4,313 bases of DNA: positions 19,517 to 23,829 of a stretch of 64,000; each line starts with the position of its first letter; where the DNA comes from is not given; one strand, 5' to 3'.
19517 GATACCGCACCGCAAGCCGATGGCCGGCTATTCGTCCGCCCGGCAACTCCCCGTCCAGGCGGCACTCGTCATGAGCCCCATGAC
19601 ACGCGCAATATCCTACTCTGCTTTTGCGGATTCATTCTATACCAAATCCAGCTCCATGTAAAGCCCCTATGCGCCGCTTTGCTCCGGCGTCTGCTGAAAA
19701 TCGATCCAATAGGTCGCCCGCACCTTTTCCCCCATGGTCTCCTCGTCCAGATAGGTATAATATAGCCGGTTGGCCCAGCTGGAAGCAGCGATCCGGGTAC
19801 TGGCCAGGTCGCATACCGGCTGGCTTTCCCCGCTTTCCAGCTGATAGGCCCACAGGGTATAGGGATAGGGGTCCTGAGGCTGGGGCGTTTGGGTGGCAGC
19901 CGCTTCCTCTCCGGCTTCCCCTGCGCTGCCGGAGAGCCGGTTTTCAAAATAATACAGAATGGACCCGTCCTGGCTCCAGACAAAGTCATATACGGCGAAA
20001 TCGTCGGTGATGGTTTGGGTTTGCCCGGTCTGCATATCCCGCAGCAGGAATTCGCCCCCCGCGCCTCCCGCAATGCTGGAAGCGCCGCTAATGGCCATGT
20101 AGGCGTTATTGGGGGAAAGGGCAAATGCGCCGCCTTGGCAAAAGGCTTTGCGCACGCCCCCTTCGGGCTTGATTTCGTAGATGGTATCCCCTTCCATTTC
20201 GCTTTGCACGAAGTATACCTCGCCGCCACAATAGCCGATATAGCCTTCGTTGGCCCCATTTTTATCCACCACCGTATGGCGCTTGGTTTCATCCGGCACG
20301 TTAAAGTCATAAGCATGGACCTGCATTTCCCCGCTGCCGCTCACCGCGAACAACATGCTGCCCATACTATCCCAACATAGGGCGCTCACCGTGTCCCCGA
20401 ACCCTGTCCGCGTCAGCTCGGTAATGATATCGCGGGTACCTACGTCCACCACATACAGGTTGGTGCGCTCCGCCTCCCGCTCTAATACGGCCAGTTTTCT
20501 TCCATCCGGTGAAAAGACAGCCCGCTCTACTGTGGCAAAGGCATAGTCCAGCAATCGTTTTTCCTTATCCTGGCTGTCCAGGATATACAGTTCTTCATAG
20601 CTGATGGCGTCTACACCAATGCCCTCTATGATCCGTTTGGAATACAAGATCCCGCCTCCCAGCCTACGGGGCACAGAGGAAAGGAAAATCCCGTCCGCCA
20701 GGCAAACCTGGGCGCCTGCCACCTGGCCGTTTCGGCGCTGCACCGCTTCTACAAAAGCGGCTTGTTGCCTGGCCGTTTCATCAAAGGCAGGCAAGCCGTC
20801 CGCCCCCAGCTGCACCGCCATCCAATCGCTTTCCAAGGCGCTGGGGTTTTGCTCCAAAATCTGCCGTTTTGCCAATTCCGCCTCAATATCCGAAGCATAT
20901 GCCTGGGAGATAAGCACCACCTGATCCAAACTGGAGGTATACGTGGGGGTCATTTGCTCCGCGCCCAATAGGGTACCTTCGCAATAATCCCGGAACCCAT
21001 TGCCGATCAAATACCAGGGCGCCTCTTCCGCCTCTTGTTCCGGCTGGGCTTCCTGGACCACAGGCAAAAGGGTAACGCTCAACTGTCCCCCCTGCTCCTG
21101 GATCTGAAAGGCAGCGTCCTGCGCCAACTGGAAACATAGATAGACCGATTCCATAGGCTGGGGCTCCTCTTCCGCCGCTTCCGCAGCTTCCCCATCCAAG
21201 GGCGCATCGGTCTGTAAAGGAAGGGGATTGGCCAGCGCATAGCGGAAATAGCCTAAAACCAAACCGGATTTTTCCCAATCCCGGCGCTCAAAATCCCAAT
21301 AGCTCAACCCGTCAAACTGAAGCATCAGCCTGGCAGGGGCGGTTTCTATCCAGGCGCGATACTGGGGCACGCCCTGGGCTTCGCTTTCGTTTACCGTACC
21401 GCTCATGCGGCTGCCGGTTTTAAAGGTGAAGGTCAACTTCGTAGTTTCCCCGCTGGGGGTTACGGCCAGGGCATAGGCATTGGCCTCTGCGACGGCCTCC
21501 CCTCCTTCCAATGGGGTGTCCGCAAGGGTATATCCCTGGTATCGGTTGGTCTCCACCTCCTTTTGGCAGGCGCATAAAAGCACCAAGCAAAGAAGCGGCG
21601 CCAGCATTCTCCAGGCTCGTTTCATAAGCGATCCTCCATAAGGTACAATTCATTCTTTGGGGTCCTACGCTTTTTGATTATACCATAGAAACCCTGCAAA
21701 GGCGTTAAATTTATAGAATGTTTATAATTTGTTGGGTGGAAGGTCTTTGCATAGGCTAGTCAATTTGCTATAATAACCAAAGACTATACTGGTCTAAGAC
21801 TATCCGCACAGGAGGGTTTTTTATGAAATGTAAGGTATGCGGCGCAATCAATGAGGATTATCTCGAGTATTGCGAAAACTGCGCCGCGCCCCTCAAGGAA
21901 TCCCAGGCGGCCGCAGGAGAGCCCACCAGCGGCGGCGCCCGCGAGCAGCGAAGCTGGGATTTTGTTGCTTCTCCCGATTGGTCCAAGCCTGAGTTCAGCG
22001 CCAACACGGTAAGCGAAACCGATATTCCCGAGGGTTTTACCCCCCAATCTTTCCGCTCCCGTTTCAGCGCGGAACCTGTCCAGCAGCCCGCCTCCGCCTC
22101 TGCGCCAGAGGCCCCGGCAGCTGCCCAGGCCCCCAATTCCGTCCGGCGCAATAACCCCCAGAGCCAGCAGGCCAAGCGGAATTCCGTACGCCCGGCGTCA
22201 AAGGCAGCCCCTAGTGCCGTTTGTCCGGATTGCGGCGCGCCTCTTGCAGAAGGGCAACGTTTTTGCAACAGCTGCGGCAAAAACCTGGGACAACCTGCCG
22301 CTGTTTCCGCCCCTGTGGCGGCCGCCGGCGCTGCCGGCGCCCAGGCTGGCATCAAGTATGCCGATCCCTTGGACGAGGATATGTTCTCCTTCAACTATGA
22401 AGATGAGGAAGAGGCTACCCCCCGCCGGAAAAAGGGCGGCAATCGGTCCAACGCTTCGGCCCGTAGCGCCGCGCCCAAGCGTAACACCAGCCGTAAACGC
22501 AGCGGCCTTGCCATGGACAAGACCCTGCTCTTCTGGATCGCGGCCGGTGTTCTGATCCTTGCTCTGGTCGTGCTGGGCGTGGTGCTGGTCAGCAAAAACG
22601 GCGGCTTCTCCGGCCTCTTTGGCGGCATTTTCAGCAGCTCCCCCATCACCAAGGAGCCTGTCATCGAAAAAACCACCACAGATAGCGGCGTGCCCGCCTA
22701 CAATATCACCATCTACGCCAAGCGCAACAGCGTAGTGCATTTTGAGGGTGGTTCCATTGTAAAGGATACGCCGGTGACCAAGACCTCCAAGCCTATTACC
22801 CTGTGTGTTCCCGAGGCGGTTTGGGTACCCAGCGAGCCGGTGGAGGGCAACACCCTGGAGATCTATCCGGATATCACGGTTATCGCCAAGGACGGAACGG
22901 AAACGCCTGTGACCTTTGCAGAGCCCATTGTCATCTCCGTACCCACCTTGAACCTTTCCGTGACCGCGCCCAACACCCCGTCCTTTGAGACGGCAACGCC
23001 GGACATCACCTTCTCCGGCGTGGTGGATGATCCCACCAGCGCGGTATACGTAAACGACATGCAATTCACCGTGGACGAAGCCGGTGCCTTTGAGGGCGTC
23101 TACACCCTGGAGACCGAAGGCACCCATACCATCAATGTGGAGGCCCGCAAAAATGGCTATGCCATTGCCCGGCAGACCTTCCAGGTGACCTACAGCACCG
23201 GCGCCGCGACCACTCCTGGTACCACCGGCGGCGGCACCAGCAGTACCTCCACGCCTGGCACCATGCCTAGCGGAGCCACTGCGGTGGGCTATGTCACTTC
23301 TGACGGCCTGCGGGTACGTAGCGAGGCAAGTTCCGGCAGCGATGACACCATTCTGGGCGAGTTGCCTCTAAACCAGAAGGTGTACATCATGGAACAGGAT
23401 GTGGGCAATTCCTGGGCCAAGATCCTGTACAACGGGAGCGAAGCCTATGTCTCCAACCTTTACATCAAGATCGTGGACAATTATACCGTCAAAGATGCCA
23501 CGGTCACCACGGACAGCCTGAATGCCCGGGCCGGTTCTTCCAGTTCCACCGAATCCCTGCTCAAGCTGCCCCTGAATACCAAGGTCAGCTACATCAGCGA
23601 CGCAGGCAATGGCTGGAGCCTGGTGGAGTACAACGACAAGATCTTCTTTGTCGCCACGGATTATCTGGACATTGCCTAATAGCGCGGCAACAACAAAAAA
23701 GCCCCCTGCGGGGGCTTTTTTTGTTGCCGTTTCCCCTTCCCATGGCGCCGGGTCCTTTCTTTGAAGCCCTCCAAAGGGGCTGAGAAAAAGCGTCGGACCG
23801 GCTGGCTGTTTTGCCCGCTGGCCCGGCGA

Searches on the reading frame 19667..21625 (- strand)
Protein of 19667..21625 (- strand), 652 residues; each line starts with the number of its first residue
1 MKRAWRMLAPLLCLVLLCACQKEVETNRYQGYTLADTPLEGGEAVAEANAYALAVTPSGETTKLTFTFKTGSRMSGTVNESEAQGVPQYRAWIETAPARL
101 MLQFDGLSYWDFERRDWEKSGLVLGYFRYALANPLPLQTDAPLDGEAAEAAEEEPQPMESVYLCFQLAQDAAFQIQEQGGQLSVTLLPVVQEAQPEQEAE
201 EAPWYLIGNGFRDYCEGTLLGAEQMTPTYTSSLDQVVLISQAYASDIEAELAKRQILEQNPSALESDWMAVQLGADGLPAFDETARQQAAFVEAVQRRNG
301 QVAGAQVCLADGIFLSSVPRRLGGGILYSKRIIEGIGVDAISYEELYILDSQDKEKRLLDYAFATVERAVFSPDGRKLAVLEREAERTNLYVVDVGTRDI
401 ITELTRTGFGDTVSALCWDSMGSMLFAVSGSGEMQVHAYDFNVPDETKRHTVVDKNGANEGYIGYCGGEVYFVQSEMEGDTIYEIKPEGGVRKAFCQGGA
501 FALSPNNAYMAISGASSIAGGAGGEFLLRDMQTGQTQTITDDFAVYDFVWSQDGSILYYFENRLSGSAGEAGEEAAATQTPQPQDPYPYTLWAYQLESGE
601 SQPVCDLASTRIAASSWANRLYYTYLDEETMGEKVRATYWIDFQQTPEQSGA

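Call 12: search_protein_families(library=pfam, proteins=[window:19667-21625:-], max_evalue=0.0001)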
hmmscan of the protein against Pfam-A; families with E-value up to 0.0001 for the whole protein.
window:19667-21625:- (652 aa): 1 family
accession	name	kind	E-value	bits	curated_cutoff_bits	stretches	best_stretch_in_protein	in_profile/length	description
PF25174.1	Beta-prop_THOC3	-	1.2e-05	24.9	305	0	370-450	95-165/272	THOC3 beta-propeller domain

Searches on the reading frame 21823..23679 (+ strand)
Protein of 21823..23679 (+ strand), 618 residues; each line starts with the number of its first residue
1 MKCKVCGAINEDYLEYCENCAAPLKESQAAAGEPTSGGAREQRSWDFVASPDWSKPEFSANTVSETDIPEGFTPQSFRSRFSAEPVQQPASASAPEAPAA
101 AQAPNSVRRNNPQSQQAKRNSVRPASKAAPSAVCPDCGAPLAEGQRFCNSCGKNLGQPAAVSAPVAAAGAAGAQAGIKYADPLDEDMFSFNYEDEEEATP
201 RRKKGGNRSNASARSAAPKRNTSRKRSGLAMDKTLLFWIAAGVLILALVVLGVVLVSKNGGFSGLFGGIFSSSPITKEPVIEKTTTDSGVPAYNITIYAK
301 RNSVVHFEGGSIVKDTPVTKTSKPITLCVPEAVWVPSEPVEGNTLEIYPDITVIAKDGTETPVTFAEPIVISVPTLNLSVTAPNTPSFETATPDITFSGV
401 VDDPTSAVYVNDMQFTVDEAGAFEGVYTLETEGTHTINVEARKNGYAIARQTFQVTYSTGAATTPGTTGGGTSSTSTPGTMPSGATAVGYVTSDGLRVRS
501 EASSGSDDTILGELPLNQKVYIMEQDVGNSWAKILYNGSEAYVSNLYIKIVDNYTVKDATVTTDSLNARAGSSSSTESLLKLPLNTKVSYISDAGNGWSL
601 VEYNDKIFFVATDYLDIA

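Call 12: search_protein_families(library=pfam, proteins=[window:21823-23679:+], max_evalue=0.0001)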
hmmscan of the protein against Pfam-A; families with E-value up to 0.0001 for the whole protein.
window:21823-23679:+ (618 aa): 5 families
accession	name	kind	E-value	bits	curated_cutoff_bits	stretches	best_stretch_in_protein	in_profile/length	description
PF08239.17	SH3_3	-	5e-16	59.1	27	2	494-549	1-54/54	Bacterial SH3 domain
PF13240.11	Zn_Ribbon_1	-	2.6e-08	33.8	25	1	134-155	2-23/23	zinc-ribbon domain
PF24463.1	DUF7577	-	1.8e-07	31.1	28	0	3-24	5-26/27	Domain of unknown function (DUF7577)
PF12773.13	DZR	-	2.5e-06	28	27.3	0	133-152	26-45/45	Double zinc ribbon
PF13248.11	Zn_ribbon_3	-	9.4e-06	25.4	27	1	133-155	4-26/26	zinc-ribbon domain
